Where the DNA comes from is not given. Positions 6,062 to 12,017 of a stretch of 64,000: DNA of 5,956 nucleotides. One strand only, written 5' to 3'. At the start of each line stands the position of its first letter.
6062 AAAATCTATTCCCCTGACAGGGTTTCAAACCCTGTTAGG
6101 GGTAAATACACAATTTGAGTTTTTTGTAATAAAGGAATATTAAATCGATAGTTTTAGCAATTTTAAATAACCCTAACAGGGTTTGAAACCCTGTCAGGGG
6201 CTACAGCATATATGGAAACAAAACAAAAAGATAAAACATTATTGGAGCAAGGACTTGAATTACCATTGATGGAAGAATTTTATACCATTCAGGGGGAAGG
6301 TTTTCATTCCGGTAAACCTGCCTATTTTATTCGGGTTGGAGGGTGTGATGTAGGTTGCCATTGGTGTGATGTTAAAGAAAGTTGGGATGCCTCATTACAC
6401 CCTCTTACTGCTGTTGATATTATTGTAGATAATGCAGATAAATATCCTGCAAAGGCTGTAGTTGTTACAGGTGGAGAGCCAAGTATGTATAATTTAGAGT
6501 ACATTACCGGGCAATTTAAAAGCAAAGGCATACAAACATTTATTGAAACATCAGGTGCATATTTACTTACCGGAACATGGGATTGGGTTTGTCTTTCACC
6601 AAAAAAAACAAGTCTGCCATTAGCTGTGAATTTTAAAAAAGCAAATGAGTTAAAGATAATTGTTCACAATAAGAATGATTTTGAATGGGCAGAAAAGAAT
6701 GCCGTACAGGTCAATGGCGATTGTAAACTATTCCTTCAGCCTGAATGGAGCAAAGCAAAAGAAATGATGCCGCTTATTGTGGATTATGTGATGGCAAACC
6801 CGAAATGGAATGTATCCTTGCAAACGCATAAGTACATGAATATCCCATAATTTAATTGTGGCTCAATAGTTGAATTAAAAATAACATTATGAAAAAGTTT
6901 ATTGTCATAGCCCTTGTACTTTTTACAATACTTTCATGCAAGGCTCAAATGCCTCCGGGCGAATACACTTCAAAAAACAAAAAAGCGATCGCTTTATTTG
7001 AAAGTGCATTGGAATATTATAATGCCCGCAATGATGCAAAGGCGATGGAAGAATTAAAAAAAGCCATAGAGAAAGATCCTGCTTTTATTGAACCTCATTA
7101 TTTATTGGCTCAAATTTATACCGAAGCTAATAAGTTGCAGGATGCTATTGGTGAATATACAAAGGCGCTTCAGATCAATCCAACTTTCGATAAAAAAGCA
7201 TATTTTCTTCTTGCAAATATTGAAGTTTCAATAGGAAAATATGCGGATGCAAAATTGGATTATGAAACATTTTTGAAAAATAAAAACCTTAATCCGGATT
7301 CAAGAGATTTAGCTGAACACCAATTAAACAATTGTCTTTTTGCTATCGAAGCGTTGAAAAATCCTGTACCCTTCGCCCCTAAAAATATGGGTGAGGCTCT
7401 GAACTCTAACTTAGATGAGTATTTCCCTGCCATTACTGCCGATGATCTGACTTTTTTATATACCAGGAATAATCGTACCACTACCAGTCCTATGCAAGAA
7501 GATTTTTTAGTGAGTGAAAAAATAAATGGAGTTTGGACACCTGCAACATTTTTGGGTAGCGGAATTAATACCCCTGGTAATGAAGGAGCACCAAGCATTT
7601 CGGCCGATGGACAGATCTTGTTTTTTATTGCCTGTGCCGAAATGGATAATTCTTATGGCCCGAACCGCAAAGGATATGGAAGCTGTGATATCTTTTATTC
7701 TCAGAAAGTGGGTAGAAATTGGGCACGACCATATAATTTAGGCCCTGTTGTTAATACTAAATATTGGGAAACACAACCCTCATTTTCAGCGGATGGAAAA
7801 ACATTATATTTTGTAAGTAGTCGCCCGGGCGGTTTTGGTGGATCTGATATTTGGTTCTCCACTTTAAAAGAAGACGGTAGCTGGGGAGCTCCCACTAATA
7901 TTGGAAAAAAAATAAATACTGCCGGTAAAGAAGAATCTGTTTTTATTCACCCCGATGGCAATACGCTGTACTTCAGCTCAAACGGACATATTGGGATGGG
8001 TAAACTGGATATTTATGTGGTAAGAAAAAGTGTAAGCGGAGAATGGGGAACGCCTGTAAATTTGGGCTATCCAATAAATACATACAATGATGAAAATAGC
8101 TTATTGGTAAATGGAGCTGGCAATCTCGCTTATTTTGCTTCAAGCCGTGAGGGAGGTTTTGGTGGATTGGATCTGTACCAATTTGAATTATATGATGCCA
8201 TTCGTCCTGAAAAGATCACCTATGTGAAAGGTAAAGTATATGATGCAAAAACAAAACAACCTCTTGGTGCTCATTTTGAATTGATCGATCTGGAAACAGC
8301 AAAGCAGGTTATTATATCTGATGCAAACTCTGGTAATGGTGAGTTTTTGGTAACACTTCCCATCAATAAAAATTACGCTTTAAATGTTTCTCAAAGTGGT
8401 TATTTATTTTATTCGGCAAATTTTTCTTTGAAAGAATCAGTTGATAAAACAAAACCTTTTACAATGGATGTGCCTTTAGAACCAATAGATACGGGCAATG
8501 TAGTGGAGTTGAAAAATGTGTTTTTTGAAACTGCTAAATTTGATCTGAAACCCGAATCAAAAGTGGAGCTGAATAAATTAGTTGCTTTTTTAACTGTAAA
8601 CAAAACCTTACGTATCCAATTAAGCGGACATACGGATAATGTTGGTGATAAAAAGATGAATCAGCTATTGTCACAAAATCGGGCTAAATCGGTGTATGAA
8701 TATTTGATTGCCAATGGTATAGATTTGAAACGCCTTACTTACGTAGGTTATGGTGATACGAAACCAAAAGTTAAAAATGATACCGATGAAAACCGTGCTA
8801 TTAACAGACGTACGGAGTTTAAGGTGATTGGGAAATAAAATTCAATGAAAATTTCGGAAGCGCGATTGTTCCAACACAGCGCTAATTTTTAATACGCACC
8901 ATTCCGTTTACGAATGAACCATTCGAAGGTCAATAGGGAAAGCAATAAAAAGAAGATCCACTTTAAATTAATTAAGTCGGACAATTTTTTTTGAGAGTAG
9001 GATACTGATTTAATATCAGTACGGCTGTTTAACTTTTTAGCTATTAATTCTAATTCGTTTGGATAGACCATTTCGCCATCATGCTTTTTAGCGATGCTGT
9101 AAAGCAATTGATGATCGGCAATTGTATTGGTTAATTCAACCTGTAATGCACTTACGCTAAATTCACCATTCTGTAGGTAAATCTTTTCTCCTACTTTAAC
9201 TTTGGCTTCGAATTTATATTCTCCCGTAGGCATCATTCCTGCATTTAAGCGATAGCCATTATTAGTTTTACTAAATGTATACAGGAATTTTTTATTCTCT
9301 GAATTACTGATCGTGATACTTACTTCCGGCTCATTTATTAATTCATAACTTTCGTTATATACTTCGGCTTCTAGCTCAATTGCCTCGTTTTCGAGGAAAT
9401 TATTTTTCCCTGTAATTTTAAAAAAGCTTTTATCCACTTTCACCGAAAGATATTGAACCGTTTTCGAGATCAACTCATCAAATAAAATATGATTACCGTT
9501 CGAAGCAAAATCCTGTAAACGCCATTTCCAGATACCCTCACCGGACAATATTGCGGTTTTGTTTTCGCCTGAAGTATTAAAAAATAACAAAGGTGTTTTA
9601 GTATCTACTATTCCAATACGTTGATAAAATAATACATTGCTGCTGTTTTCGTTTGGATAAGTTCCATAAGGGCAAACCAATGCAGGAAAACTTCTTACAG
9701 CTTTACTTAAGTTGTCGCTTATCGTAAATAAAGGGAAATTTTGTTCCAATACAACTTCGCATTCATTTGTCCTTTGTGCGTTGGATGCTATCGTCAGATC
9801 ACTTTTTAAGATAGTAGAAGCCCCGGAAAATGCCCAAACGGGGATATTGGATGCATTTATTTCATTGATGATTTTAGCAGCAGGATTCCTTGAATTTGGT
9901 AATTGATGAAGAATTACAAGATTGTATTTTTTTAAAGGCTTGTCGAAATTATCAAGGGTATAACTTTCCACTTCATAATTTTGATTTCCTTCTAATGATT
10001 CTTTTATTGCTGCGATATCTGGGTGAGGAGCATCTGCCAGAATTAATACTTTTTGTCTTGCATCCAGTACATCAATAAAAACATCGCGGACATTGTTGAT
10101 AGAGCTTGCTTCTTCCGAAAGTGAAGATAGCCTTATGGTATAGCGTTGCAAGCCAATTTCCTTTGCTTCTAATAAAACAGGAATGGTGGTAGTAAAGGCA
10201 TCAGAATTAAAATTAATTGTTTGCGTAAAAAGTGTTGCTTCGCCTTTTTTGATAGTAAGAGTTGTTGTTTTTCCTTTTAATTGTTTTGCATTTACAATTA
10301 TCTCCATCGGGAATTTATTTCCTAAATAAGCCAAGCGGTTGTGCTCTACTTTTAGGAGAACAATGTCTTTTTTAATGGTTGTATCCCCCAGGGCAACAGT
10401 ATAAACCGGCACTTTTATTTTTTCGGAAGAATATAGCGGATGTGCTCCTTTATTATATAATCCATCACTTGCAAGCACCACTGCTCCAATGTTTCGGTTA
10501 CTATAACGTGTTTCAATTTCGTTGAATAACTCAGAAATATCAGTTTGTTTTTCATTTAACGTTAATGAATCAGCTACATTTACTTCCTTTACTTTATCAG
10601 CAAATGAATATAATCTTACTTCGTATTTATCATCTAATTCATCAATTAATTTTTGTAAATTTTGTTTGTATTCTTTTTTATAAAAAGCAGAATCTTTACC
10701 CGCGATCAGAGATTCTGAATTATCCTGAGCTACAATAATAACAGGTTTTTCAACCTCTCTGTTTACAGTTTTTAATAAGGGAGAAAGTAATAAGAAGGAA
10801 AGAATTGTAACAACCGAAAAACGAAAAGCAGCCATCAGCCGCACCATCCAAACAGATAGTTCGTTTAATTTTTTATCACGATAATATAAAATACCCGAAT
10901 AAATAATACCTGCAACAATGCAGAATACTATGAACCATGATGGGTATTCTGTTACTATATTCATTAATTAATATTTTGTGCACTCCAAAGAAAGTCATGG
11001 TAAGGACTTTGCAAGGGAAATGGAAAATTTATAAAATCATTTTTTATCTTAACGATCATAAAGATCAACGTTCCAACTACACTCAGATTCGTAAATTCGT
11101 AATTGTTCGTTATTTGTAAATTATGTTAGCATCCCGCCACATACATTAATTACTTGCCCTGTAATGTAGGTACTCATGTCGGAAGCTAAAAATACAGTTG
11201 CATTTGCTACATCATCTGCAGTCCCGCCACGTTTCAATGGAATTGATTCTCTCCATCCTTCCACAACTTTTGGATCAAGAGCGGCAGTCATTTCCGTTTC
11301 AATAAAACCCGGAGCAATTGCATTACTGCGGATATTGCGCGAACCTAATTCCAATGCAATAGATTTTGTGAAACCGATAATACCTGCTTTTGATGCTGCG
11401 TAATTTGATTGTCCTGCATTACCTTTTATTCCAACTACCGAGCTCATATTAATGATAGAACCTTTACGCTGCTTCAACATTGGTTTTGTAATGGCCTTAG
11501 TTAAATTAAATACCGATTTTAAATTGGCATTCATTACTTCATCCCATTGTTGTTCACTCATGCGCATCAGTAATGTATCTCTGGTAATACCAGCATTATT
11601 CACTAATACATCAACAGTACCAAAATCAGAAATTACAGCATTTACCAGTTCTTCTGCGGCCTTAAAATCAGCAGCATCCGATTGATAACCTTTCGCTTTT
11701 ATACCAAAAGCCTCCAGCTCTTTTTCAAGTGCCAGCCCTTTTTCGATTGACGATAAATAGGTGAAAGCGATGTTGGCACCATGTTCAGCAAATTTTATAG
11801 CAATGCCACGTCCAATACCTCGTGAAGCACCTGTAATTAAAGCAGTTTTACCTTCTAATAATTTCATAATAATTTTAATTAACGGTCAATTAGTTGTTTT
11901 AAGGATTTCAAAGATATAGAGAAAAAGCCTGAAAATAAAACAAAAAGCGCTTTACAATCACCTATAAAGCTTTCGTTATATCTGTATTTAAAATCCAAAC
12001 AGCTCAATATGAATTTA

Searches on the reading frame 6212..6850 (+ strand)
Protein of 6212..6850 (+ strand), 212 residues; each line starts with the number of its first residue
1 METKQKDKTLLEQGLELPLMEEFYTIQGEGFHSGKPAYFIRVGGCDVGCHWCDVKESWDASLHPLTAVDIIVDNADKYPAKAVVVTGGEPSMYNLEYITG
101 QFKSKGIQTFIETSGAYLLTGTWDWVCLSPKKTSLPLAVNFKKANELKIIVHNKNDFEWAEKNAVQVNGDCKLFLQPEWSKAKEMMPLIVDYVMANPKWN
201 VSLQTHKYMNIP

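Call 38: search_protein_families(library=pfam, proteins=[window:6212-6850:+], max_evalue=0.00001)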
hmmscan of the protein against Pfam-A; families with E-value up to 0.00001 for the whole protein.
window:6212-6850:+ (212 aa): 1 family
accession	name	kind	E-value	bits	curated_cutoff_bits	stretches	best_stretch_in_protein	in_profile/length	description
PF04055.27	Radical_SAM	-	8.7e-08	32.9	29.5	1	42-118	4-89/166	Radical SAM superfamily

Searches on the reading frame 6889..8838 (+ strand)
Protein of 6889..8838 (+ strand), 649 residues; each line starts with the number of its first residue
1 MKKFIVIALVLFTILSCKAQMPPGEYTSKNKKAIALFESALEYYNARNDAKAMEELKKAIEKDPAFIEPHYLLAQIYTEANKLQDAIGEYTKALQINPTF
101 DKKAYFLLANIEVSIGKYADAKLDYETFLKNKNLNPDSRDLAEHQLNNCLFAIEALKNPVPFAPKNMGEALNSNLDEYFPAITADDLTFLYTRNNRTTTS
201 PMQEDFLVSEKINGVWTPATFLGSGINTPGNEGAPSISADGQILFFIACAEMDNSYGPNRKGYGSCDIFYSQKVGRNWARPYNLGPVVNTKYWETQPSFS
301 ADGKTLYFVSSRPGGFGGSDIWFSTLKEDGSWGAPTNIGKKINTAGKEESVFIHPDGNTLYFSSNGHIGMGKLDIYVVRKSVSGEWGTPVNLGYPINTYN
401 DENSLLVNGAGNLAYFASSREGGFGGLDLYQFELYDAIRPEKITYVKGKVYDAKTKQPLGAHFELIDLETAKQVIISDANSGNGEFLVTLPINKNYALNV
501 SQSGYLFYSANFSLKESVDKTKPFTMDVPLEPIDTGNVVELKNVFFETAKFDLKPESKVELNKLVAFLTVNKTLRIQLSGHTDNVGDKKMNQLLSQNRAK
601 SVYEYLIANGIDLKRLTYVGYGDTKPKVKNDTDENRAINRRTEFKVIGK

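Call 38: search_protein_families(library=pfam, proteins=[window:6889-8838:+], max_evalue=0.00001)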
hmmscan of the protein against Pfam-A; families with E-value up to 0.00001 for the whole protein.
window:6889-8838:+ (649 aa): 8 families
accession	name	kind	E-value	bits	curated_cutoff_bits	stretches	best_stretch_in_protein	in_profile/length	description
PF07676.18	PD40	-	5.2e-31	106.4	20.9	2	284-322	1-37/38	WD40-like Beta Propeller Repeat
PF00691.25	OmpA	-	4.1e-23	82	27.2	1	545-640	1-98/98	OmpA family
PF07719.23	TPR_2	-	8.6e-12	44.7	27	0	68-99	2-33/34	Tetratricopeptide repeat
PF13431.12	TPR_17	-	2.4e-09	37.2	24.4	0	56-87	2-33/34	Tetratricopeptide repeat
PF14559.12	TPR_19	-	1.6e-08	35.2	25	0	50-87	8-45/68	Tetratricopeptide repeat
PF00515.34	TPR_1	-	4.4e-08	33.1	27.8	0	70-100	4-34/34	Tetratricopeptide repeat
PF13414.12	TPR_11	-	8.4e-08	32.2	26.8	0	50-77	11-38/42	TPR repeat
PF13428.12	TPR_14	-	8.7e-06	26.4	23.5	0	38-76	6-44/44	Tetratricopeptide repeat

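Call 90: search_protein_families(library=ncbifam, proteins=[window:6889-8838:+], max_evalue=0.001)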
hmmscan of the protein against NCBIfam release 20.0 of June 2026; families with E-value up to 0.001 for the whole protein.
window:6889-8838:+ (649 aa): 47 families (the best 25 are shown)
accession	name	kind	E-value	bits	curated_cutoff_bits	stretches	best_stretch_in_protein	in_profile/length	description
NF053607.1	CHU_0125_OmpA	equivalog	1.7e-101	340.7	620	1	6-647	8-637/639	CHU_0125 family OmpA-like outer membrane integrity protein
NF052230.1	T9SS_PorE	exception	2e-100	337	600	1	5-628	4-601/648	PorE family type IX secretion system protein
NF053611.1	YiaD_Gzip_OmpA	equivalog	3.6e-31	108.5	175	1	542-645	102-205/206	YiaD family glycine zipper/OmpA-like lipoprotein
NF053612.1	anchor_PA1041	equivalog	4.1e-25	89.1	250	1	538-646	124-235/236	PA1041 family peptidoglycan-binding anchor lipoprotein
NF053613.1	OMP_toxin_LptF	equivalog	1.7e-23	83.6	400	1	534-645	133-244/256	lipotoxin F family OmpA-related lipoprotein LptF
NF045787.1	OmpABordt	equivalog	6e-22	78.3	200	1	537-648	80-191/194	outer membrane protein OmpA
TIGR02802.1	Pal_lipo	equivalog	4.6e-20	71.7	125.35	1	544-645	2-103/104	peptidoglycan-associated lipoprotein Pal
TIGR03789.1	pdsO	hypoth_equivalog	5.2e-19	68.9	152.2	1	543-643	140-240/243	sortase-associated OmpA-like protein PdsO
NF053585.1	OMP_LP_YfiB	equivalog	5.7e-19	68.6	128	1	543-642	57-156/163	outer membrane lipoprotein YfiB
NF045788.1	Omp38Acinit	equivalog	2.1e-17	63.2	500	1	539-642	239-342/354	outer membrane protein Omp38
NF033763.1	exchanger_TraB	exception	4.2e-17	61.3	700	1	528-647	378-498/522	outer membrane exchange protein TraB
TIGR03350.1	type_VI_ompA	equivalog_domain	5.9e-17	61.9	139.8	1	541-646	28-137/137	type VI secretion system protein TssL, long form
NF006541.1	PRK09038.1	equivalog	1.8e-15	57.3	283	1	539-644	137-246/253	flagellar motor protein MotD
NF038224.1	OmpA_like_CmpA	equivalog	2.4e-14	53.4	300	1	559-647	127-215/233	C-OmpA-like family protein CmpA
NF008071.1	PRK10808.1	equivalog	3.7e-14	52.8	277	1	539-636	227-327/358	porin OmpA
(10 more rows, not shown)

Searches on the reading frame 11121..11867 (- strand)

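Call 38: search_protein_families(library=pfam, proteins=[window:11121-11867:-], max_evalue=0.00001)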
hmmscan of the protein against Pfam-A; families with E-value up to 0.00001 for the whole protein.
window:11121-11867:- (248 aa): 4 families
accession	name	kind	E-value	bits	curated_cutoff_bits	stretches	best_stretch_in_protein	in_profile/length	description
PF13561.12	adh_short_C2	-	5.1e-69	232.9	27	1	13-246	1-235/236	Enoyl-(Acyl carrier protein) reductase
PF00106.31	adh_short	-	7.3e-61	205.5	26.6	1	7-198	1-191/195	short chain dehydrogenase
PF08659.16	KR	-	1.4e-21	77.6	22.6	1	8-161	2-154/180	KR domain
PF23441.1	SDR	-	2.9e-06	27.3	27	0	144-245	151-254/258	SDR-like rossmann domain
